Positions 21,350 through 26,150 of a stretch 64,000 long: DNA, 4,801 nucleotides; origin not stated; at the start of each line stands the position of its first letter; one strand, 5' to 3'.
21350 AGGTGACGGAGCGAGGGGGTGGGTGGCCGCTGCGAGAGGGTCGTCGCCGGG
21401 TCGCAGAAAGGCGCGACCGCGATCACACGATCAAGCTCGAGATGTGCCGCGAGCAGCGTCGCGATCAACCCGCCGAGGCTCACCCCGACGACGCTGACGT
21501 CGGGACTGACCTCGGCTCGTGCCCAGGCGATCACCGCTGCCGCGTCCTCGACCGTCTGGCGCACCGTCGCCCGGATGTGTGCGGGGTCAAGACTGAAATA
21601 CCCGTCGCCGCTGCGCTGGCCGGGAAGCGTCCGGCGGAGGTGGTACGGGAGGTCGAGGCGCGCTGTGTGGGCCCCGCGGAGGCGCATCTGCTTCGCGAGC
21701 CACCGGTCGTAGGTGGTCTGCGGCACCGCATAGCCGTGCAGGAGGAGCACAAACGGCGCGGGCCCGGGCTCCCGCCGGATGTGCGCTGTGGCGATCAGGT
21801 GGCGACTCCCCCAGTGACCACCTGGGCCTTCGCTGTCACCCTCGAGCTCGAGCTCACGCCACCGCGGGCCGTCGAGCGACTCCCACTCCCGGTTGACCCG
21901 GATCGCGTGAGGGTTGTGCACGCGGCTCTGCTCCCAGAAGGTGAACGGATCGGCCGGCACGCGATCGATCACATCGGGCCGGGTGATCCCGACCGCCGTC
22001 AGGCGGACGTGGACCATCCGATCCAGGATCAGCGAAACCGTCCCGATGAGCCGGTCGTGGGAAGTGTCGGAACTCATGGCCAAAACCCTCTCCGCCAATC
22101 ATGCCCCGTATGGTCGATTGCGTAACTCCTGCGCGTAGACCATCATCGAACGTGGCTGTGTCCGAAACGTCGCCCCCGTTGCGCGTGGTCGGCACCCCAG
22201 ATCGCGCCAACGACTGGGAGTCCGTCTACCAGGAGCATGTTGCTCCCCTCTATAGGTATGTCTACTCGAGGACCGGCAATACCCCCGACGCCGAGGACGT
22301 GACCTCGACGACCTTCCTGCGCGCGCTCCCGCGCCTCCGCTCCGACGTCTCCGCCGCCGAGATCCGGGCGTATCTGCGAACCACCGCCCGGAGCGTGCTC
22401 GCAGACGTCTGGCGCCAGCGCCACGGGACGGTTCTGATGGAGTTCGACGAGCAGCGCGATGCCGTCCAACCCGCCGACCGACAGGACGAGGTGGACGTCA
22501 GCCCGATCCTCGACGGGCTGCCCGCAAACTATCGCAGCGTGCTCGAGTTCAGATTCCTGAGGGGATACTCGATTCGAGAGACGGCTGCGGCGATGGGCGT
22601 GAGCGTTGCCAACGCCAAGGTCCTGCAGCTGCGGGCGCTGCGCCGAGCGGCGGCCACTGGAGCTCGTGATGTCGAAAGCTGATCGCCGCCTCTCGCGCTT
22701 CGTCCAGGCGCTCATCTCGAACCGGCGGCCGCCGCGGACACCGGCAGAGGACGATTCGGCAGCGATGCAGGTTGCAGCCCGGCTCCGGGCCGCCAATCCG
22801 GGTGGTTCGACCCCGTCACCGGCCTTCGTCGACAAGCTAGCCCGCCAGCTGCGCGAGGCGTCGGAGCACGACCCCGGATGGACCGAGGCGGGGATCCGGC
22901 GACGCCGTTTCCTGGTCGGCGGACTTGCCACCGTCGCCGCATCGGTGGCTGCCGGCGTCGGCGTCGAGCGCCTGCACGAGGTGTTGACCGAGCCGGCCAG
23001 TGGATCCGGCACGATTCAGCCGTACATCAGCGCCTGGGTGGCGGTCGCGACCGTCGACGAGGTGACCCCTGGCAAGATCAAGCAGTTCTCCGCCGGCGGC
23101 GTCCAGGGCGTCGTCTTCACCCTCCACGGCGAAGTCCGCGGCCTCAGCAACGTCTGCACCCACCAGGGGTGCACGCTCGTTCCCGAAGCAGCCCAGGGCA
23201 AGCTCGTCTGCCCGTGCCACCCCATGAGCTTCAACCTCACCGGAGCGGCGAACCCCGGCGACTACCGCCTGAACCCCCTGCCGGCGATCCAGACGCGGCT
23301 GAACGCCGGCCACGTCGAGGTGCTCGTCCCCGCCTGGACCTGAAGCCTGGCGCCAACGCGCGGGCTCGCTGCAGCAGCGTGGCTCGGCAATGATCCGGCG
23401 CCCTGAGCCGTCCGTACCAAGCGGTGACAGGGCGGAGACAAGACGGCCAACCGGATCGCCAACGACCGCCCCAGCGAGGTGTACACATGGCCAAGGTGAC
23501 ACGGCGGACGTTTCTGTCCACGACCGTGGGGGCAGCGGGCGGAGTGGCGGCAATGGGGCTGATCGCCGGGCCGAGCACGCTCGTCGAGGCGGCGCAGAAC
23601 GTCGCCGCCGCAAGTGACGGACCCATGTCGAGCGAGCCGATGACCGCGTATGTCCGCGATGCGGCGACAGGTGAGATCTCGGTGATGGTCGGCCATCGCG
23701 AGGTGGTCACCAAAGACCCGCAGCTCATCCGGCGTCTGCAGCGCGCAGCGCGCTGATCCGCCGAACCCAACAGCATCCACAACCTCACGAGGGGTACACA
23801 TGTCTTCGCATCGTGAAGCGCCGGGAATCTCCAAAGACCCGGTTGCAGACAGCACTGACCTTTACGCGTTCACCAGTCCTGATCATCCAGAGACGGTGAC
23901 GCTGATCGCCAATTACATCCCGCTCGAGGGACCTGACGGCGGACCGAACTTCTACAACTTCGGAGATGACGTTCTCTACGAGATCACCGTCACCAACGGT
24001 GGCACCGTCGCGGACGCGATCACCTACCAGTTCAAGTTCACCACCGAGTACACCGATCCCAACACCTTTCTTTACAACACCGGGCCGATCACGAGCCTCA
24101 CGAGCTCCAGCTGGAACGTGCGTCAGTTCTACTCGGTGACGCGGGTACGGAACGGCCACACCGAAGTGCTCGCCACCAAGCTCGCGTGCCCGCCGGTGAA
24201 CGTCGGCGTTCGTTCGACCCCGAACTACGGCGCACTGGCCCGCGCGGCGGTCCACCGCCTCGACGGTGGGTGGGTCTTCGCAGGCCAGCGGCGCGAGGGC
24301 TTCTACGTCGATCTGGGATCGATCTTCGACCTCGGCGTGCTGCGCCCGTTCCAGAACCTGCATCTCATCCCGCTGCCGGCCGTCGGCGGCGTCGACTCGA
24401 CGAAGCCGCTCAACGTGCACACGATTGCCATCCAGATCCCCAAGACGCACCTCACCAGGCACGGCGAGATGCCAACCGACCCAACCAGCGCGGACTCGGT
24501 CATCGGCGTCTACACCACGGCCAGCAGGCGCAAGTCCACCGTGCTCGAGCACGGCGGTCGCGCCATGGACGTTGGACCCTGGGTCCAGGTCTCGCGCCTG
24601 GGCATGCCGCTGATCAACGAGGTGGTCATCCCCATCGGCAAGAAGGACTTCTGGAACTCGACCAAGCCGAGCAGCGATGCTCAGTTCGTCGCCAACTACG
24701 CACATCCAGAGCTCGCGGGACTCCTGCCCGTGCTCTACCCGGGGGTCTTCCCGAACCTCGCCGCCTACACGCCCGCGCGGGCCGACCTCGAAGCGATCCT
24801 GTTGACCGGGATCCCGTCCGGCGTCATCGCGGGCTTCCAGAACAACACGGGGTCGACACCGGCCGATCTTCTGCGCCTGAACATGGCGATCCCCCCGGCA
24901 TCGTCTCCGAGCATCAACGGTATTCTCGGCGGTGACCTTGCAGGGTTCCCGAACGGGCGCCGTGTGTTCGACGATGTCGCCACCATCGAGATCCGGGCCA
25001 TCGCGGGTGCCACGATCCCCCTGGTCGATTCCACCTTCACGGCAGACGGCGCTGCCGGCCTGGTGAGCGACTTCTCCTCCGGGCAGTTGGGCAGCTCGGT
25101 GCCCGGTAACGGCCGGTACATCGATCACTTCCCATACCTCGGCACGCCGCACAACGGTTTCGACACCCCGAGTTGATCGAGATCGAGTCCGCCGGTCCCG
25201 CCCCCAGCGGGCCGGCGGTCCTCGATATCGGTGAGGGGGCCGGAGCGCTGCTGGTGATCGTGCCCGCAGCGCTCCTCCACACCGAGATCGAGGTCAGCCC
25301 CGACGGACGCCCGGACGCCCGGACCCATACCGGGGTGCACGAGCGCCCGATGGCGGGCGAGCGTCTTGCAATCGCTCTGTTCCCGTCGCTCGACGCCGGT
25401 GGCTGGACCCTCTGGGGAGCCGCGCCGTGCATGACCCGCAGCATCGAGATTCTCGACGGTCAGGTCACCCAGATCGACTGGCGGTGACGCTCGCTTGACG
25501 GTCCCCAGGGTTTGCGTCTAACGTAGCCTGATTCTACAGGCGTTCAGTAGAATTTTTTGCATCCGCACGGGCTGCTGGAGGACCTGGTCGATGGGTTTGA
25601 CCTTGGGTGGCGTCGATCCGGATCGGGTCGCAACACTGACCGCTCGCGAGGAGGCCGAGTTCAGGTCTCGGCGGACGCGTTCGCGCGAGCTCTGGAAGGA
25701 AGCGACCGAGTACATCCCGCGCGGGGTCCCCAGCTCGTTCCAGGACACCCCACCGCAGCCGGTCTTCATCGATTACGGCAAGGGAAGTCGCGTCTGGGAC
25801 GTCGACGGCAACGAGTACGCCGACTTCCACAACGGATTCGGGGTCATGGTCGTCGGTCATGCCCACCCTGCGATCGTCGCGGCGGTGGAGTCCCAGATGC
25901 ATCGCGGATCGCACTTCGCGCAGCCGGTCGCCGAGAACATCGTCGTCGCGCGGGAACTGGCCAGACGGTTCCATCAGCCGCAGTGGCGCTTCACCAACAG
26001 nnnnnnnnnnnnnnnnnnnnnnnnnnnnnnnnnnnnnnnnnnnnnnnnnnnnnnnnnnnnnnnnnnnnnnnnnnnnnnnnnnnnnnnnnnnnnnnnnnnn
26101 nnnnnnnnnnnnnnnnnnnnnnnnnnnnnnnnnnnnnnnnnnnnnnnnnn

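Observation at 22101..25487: ECF sigma factor operon with a Rieske-domain anti-sigma candidate, a small Tat-signal protein and DUF4331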

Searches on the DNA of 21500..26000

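Call 51: search_rna_families(source=window, start=21500, end=26000, threshold=evalue, max_evalue=1)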
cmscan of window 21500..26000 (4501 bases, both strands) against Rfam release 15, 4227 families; matches with E-value up to 1: 0.
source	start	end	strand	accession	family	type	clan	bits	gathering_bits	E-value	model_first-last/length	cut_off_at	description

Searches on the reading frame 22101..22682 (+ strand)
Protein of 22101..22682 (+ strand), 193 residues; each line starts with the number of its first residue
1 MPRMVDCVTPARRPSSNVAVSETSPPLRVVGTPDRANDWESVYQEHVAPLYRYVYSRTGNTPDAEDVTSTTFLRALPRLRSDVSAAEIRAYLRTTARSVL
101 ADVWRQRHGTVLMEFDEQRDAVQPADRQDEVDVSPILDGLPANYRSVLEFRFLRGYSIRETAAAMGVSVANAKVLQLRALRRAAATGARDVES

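Call 3: search_protein_families(library=pfam, proteins=[window:22101-22682:+], max_evalue=0.1)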
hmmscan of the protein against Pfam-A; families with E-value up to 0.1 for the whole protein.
window:22101-22682:+ (193 aa): 6 families
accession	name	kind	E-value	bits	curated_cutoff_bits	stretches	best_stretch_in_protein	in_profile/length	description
PF04542.20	Sigma70_r2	-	4.1e-10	39.7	24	1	43-107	2-68/71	Sigma-70 region 2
PF08281.18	Sigma70_r4_2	-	7.6e-09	35.5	25.7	1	137-182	8-53/54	Sigma-70, region 4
PF04545.22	Sigma70_r4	-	8.7e-08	32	24.1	1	137-182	2-47/50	Sigma-70, region 4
PF07638.17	Sigma70_ECF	-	0.00025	21.4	21.1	1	110-173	103-169/185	ECF sigma factor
PF19463.4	DUF6000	-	0.075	13.3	25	1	43-101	2-60/185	Family of unknown function (DUF6000)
PF13518.12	HTH_28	-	0.09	13.3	25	0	152-170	9-27/52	Helix-turn-helix domain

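Call 4: search_protein_families(library=ncbifam, proteins=[window:22101-22682:+], max_evalue=0.1)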
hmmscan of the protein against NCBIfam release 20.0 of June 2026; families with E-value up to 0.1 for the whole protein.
window:22101-22682:+ (193 aa): 69 families (the best 25 are shown)
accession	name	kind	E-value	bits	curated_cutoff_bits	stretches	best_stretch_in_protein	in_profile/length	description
TIGR02983.1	SigE-fam_strep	subfamily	9.5e-19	67.9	141.55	1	34-182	3-153/162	SigE family RNA polymerase sigma factor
TIGR02952.1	Sig70_famx2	equivalog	2.8e-18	66.4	206.45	1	40-182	14-165/170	ECF subfamily RNA polymerase sigma factor, BldN family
TIGR02950.1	SigM_subfam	subfamily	4.6e-16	59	147.95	1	40-182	3-153/159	RNA polymerase sigma factor, SigM family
NF007227.0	PRK09645.1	subfamily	1.6e-15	57.4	202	1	38-182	14-168/177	sigma-70 family RNA polymerase sigma factor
TIGR02937.1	sigma70-ECF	superfamily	2.4e-15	56.6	42.9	1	39-182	3-160/165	sigma-70 family RNA polymerase sigma factor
NF058625.1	sigma_PG0214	equivalog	2.2e-13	50.3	130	1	48-179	15-153/170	GFO_1088 family ECF-type sigma factor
NF009193.0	PRK12541.1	equivalog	3.8e-13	50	171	1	35-178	3-151/161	RNA polymerase sigma factor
TIGR02959.1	SigZ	equivalog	9.4e-13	48.3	168.65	1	43-174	1-135/170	RNA polymerase sigma factor SigZ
NF007215.0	PRK09637.1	equivalog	8.2e-12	45.5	212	1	40-173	4-140/181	RNA polymerase sigma factor SigZ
NF009166.1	PRK12513.1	equivalog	2.9e-11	43.4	206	1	38-173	23-172/193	RNA polymerase sigma factor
TIGR02985.1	Sig70_bacteroi1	subfamily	7.1e-11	42.6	126.4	1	38-179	2-154/162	RNA polymerase sigma-70 factor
TIGR02989.1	Sig-70_gvs1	subfamily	2.2e-10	40.7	124.55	1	41-178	5-149/158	RNA polymerase sigma-70 factor, Rhodopirellula/Verrucomicrobium family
NF053879.1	RNAPolSigSigVBac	equivalog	2.6e-10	40.2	190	1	44-181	11-149/160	RNA polymerase sigma factor SigV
NF009165.0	PRK12512.1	equivalog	6.9e-10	38.8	198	1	55-186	43-178/184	RNA polymerase sigma factor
NF007229.0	PRK09647.1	equivalog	1.3e-09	37.7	265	1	36-171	43-186/220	RNA polymerase sigma factor SigE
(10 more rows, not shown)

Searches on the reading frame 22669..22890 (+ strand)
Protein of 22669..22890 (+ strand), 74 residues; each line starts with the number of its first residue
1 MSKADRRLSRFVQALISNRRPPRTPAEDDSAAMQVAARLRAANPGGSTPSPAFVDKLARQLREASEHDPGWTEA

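Call 45: search_solved_structures(query=A4, max_evalue=10, show_alignments=3)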
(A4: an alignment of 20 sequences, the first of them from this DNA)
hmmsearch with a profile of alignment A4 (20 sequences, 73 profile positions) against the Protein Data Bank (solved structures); distinct sequences matched with E-value up to 10: 9.
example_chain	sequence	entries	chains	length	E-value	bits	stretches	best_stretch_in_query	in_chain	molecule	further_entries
2eia_A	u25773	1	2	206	0.054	16.9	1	44-67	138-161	EIAV CAPSID PROTEIN P26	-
1eia_A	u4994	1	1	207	0.055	16.8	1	44-67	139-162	EIAV CAPSID PROTEIN P26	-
6t61_A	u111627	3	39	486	0.41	14.1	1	44-67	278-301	Gag polyprotein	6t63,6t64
6sai_A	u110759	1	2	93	0.82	13.1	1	41-60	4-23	Gag protein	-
7unh_A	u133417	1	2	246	1.4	12.4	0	33-69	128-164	SP2 designed chlorophyll dimer protein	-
7uni_A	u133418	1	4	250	1.5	12.3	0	33-69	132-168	SP2-ZnPPaM designed chlorophyll dimer protein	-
9def_A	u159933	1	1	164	2.4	11.6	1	5-36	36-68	Win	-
3ouo_A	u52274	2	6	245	5.5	10.5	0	10-42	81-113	Nucleoprotein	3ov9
3lyf_A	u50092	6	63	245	5.8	10.4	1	10-43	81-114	Nucleocapsid protein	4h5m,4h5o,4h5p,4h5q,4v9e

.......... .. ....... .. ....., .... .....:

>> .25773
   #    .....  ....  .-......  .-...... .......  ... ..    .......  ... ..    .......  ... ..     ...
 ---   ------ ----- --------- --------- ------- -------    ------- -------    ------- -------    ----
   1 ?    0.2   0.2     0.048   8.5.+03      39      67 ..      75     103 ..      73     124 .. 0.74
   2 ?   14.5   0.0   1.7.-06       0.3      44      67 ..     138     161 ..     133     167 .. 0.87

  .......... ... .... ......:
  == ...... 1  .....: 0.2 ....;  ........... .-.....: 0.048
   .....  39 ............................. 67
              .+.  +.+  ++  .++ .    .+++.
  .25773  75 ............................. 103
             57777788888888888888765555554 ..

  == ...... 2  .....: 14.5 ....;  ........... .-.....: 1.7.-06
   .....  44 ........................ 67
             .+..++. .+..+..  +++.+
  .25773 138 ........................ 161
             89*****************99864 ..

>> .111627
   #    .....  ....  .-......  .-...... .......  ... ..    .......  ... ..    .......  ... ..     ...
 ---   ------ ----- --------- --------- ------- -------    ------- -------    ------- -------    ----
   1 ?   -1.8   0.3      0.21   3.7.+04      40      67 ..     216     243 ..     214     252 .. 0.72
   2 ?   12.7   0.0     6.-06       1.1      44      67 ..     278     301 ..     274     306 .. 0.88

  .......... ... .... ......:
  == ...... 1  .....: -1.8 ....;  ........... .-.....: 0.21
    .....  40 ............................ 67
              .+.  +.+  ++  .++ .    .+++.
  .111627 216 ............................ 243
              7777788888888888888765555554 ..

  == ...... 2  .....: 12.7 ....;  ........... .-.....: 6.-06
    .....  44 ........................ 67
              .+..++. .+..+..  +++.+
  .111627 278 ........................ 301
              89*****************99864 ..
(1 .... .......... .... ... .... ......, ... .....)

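Call 76: predict_structure(alignment_id=A7)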
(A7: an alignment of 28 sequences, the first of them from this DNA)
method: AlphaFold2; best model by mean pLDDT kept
length: 72 residues; sequences in the alignment: 28
mean_pLDDT: 71.1   pTM: 0.31
mean pLDDT of the five models: 71.1, 68.3, 67.7, 63.3, 62.6
residues with pLDDT >= 90: 0; 70-90: 44; 50-70: 27; < 50: 1
segments of 3 or more residues with pLDDT < 50: none
pLDDT, mean of each block of 10 residues (from residue 1): 75 80 61 71 68 80 67 48
secondary structure, 60 per line:
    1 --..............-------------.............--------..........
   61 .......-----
elements in order: H3-16 H30-42 H51-67
